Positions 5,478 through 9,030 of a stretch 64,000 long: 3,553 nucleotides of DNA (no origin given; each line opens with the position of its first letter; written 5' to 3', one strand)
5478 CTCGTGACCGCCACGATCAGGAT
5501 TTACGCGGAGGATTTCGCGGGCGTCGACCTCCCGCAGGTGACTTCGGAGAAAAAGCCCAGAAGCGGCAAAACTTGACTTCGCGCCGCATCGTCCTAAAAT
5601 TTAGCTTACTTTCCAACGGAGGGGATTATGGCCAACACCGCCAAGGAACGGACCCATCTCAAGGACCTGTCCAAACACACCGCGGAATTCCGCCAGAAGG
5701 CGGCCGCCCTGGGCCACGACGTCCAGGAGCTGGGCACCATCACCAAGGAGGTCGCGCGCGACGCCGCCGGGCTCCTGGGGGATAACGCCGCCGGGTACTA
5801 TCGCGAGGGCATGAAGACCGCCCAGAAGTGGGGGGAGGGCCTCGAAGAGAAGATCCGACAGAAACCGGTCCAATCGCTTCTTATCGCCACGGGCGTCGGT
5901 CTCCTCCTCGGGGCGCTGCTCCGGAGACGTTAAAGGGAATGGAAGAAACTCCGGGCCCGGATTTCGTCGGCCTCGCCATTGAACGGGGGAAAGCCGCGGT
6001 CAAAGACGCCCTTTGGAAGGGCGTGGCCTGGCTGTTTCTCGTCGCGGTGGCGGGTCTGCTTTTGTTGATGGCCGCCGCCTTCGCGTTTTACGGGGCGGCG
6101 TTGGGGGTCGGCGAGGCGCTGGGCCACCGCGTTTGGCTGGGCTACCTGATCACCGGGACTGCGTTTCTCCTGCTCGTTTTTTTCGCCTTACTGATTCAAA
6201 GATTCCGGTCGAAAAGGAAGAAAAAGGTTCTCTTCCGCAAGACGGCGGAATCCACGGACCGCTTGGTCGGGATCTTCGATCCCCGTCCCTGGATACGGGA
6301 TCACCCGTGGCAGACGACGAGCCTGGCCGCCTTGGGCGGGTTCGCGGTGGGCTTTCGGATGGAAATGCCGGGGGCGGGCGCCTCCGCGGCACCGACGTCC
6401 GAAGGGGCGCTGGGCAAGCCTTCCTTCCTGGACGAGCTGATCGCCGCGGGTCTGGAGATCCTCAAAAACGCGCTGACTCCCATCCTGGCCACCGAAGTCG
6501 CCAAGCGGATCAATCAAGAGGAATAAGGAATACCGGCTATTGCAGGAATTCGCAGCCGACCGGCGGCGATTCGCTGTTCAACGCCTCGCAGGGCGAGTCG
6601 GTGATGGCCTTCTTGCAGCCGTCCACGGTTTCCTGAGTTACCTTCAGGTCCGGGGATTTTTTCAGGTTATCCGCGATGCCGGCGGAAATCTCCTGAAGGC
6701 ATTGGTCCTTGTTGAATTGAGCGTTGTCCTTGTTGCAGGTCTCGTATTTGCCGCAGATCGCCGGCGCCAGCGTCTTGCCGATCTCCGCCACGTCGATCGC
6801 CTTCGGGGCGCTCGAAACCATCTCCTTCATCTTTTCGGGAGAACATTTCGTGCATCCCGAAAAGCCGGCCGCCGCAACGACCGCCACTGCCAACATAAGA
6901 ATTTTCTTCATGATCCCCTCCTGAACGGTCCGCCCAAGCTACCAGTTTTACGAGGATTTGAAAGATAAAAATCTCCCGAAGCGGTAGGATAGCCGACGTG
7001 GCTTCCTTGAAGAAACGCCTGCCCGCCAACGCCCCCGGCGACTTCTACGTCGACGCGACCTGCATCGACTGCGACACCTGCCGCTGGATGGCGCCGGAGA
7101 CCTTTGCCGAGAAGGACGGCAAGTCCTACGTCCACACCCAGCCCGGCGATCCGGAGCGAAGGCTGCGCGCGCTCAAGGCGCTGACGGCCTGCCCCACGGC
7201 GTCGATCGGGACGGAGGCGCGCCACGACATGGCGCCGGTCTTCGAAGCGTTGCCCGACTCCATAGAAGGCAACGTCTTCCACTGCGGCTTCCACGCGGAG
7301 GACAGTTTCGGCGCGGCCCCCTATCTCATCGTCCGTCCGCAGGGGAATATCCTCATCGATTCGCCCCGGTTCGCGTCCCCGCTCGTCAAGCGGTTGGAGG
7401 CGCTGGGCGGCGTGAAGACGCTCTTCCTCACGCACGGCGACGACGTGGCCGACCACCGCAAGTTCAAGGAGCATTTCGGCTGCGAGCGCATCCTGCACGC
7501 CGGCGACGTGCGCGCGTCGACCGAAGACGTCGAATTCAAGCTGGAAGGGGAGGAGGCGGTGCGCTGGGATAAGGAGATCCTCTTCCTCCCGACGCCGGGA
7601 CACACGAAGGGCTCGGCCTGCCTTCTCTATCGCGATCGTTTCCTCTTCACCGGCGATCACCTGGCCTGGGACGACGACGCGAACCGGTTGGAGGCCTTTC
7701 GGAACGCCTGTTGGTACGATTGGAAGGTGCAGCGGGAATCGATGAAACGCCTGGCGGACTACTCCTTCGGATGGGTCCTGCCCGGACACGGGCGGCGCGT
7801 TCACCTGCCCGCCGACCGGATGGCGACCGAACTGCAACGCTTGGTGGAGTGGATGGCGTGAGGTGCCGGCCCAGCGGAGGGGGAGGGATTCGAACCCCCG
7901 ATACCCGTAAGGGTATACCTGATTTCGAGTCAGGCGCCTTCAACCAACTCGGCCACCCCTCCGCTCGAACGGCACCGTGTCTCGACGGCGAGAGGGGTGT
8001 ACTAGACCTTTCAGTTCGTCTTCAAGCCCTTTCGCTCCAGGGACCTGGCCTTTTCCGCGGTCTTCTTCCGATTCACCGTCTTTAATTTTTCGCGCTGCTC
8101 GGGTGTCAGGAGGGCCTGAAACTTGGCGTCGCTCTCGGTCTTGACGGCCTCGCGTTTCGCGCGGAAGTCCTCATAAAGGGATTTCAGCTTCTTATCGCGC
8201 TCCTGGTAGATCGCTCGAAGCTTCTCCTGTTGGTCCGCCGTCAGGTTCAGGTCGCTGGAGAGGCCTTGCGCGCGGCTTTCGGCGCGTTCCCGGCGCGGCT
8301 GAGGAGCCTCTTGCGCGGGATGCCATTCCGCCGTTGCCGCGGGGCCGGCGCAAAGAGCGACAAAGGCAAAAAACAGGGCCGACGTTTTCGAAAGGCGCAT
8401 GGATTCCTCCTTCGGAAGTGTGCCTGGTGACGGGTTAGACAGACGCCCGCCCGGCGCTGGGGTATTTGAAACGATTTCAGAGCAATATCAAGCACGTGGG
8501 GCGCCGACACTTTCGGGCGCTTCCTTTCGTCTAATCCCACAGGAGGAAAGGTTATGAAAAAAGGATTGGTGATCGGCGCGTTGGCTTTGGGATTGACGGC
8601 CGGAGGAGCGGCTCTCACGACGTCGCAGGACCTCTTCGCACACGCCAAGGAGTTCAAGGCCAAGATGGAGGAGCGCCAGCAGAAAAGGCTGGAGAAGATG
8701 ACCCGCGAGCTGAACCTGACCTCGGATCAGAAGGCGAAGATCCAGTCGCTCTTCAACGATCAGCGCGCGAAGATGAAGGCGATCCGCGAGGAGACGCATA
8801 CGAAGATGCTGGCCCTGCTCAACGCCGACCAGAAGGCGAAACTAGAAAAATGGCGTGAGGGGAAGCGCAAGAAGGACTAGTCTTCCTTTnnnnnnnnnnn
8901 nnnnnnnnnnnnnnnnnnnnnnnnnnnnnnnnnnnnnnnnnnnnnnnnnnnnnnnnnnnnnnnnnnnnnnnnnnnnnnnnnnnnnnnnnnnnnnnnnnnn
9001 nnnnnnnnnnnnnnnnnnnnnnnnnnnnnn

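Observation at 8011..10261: ECF sigma and ZAS anti-sigma pair embedded among three Spy/CpxP-like LTXXQ proteins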

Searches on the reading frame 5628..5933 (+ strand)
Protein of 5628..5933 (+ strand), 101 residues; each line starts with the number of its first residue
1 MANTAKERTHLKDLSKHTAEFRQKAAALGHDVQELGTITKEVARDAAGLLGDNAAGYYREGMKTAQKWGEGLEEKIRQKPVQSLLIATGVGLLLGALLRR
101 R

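Call 35: search_protein_families(library=pfam, proteins=[window:5628-5933:+], max_evalue=0.01)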
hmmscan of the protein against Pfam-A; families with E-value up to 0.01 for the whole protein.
window:5628-5933:+ (101 aa): 1 family
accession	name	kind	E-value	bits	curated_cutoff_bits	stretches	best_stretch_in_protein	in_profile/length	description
PF19029.5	DUF883_C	-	9.8e-06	25.6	27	1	76-101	5-30/30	DUF883 C-terminal glycine zipper region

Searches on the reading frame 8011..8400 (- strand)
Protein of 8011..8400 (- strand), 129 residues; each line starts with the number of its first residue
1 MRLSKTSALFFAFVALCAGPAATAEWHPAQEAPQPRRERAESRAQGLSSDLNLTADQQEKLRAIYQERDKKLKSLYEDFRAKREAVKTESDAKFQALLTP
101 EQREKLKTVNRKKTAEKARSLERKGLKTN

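Call 3: search_protein_families(library=pfam, proteins=[window:8011-8400:-], max_evalue=1)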
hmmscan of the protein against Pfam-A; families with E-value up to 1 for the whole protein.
window:8011-8400:- (129 aa): 5 families
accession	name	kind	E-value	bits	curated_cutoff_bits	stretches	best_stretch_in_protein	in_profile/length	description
PF13801.11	Metal_resist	-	2.3e-09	37.9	29.2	1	7-89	2-78/125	Heavy-metal resistance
PF07813.17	LTXXQ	-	9.8e-07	29.9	24.3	2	41-95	3-58/100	LTXXQ motif family protein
PF19522.4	DUF6052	-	0.26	12.1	25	0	51-66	5-20/61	Family of unknown function (DUF6052)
PF04632.18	FUSC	-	0.29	10.1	30.9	1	16-92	259-336/660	Fusaric acid resistance protein family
PF03938.19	OmpH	-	0.85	10.3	32.4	0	50-113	13-71/141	Outer membrane protein (OmpH-like)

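Call 4: search_protein_families(library=ncbifam, proteins=[window:8011-8400:-], max_evalue=1)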
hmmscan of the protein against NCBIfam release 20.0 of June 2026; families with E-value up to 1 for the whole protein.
window:8011-8400:- (129 aa): 5 families
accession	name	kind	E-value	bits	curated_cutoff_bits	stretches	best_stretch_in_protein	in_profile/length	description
NF007769.1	PRK10455.1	equivalog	7.2e-08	32.9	174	1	5-88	11-95/160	ATP-independent periplasmic protein-refolding chaperone Spy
NF009391.0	PRK12750.1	equivalog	6.2e-07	29.5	148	1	1-98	1-98/170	CpxP family protein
NF038399.1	NH_RiPP_Os17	domain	0.028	14.5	40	0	98-122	35-59/63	Os1348 family NHLP clan protein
NF001074.0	PRK00118.2-4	equivalog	0.07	13.5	186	1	53-116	17-78/110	putative DNA-binding protein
NF009120.0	PRK12472.1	subfamily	0.41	9.3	369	1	37-116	232-311/508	hypothetical protein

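Call 34: search_solved_structures(query=window:8011-8400:-, max_evalue=10)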
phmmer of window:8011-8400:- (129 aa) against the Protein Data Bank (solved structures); distinct sequences matched with E-value up to 10: 12.
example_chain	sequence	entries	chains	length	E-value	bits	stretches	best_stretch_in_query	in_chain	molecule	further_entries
6tj1_A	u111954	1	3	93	0.0017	21.9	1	51-98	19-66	De novo designed WSHC6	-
4ll7_A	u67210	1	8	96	0.003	21.1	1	36-81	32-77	SWI5-dependent HO expression protein 3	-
4zcf_A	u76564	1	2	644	0.015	18.9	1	32-108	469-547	Restriction endonuclease EcoP15I, modification subunit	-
6tms_A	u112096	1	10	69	0.029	17.9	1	54-98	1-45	a novel designed pore protein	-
3o39_A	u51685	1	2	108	0.072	16.7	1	45-100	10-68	Periplasmic protein related to spheroblast formation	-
6tms_G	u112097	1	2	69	0.087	16.4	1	54-98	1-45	a novel designed pore protein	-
3oeo_A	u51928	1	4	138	0.093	16.3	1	45-99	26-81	Spheroplast protein Y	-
5wnw_A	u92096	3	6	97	0.26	14.9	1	49-105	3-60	Periplasmic chaperone Spy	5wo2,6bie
5wo1_A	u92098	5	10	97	0.34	14.5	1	49-107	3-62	Periplasmic chaperone Spy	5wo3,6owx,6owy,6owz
6uz7_AE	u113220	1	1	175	1.2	12.8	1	23-51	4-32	KLLA0B04686p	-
6l7v_A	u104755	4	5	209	1.3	12.6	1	55-110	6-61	mRNA_triPase domain-containing protein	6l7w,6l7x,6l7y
4ll8_E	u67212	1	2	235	1.4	12.5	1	47-83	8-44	SWI5-dependent HO expression protein 3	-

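Call 93: list_cluster_members(proteins=[window:8011-8400:-, window:8554-8880:+, window:9426-9887:+, window:9887-10261:+])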
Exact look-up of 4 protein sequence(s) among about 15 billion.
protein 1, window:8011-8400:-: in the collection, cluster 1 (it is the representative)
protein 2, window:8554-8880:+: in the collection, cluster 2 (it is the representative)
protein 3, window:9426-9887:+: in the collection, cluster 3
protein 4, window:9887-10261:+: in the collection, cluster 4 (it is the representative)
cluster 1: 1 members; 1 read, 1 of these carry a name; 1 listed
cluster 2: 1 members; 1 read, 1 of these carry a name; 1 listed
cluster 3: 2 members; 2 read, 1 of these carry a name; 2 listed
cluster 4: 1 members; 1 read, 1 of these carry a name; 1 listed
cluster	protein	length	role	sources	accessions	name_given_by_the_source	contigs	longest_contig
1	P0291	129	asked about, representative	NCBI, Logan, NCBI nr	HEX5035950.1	MAG TPA: periplasmic heavy metal sensor [bacterium] | periplasmic heavy metal sensor [bacterium]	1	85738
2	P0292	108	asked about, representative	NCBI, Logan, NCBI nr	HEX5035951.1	MAG TPA: hypothetical protein VFX30_02195 [bacterium] | hypothetical protein [bacterium]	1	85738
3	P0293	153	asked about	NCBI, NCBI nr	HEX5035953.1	MAG TPA: hypothetical protein VFX30_02205 [bacterium] | hypothetical protein [bacterium]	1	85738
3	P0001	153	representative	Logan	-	-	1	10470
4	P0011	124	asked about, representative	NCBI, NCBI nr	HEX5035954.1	MAG TPA: periplasmic heavy metal sensor [bacterium] | periplasmic heavy metal sensor [bacterium]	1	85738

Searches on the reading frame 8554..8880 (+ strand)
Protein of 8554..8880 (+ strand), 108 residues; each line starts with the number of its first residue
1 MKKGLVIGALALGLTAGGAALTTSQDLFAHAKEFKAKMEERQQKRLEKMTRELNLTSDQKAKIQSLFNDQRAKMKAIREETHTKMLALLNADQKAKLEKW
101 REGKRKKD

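Call 3: search_protein_families(library=pfam, proteins=[window:8554-8880:+], max_evalue=1)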
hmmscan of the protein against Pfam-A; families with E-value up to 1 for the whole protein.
window:8554-8880:+ (108 aa): 8 families
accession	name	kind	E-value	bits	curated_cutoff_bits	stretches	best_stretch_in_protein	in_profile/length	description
PF07813.17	LTXXQ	-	8.4e-06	26.9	24.3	1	42-81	2-41/100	LTXXQ motif family protein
PF09166.15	Biliv-reduc_cat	-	0.019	15.9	24.5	1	17-61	37-80/113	Biliverdin reductase, catalytic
PF13801.11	Metal_resist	-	0.022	15.4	29.2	1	10-91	3-78/125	Heavy-metal resistance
PF11810.13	DUF3332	-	0.23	11.6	25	1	33-93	85-147/170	Domain of unknown function (DUF3332)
PF02601.20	Exonuc_VII_L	-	0.34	10.8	35.9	1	19-101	137-218/315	Exonuclease VII, large subunit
PF05164.18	ZapA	-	0.4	11.5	23.8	0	19-53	52-88/88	Cell division protein ZapA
PF14595.12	Thioredoxin_9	-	0.61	10.4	25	1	30-70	3-43/129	Thioredoxin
PF00745.25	GlutR_dimer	-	0.85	10.4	22.9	0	32-67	27-62/99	Glutamyl-tRNAGlu reductase, dimerisation domain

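Call 4: search_protein_families(library=ncbifam, proteins=[window:8554-8880:+], max_evalue=1)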
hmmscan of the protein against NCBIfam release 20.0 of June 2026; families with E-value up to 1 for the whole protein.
window:8554-8880:+ (108 aa): 6 families
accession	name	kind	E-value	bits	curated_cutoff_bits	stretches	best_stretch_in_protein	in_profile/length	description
NF007769.1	PRK10455.1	equivalog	1.2e-08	35.3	174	1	8-93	11-97/160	ATP-independent periplasmic protein-refolding chaperone Spy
NF009391.0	PRK12750.1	equivalog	2.3e-07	31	148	1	2-80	4-78/170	CpxP family protein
NF007687.2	PRK10363.1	equivalog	0.012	15.5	160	1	9-93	12-97/152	cell-envelope stress modulator CpxP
NF008584.2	PRK11546.1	equivalog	0.035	14.3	200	1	52-86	41-75/145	zinc resistance sensor/chaperone ZraP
TIGR02811.1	formate_TAT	hypoth_equivalog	0.047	14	48.45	1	9-44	17-51/66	formate dehydrogenase region TAT target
NF005926.0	PRK07940.1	equivalog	0.055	12.7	300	1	9-82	226-299/394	DNA polymerase III subunit delta'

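Call 33: search_solved_structures(query=window:8554-8880:+, max_evalue=10)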
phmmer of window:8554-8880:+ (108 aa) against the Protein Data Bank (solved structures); distinct sequences matched with E-value up to 10: 29.
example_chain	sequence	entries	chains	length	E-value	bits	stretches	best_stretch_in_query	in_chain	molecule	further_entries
6ly9_L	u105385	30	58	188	0.13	15.9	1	53-106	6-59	V-type ATP synthase subunit E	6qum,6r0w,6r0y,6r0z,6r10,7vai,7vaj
3j0j_J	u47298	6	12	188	0.13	15.9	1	53-106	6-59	V-type ATP synthase subunit E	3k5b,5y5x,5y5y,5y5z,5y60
5gar_G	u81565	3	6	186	0.17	15.5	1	54-106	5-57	V-type ATP synthase subunit E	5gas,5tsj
3v6i_A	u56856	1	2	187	0.18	15.5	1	54-106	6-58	V-type ATP synthase subunit E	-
3j7o_h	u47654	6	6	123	0.26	14.9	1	31-107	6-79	Ribosomal protein uL29 | uL29 | Large ribosomal subunit protein uL29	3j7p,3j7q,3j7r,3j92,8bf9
8a3d_b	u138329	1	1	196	0.26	14.9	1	29-107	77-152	Ribosomal protein uL29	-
3jaj_h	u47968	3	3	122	0.28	14.8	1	31-107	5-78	Ribosomal protein uL29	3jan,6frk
5wo1_A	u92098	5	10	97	0.32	14.7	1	51-92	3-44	Periplasmic chaperone Spy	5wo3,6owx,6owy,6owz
3oeo_A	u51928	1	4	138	0.34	14.6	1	47-94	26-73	Spheroplast protein Y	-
1d7a_A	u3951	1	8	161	0.63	13.7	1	1-45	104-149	PHOSPHORIBOSYLAMINOIMIDAZOLE CARBOXYLASE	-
5wnw_A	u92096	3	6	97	0.63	13.7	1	51-93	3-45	Periplasmic chaperone Spy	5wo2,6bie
2nsh_A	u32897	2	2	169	0.67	13.6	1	1-45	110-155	Phosphoribosylaminoimidazole carboxylase catalytic subunit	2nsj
2nsl_A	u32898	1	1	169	0.68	13.6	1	1-45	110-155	Phosphoribosylaminoimidazole carboxylase catalytic subunit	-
1qcz_A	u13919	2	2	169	0.68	13.6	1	1-45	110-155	N5-CARBOXYAMINOIMIDAZOLE RIBONUCLEOTIDE MUTASE | Phosphoribosylaminoimidazole carboxylase catalytic subunit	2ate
3o39_A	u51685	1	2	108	0.71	13.5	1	51-96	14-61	Periplasmic protein related to spheroblast formation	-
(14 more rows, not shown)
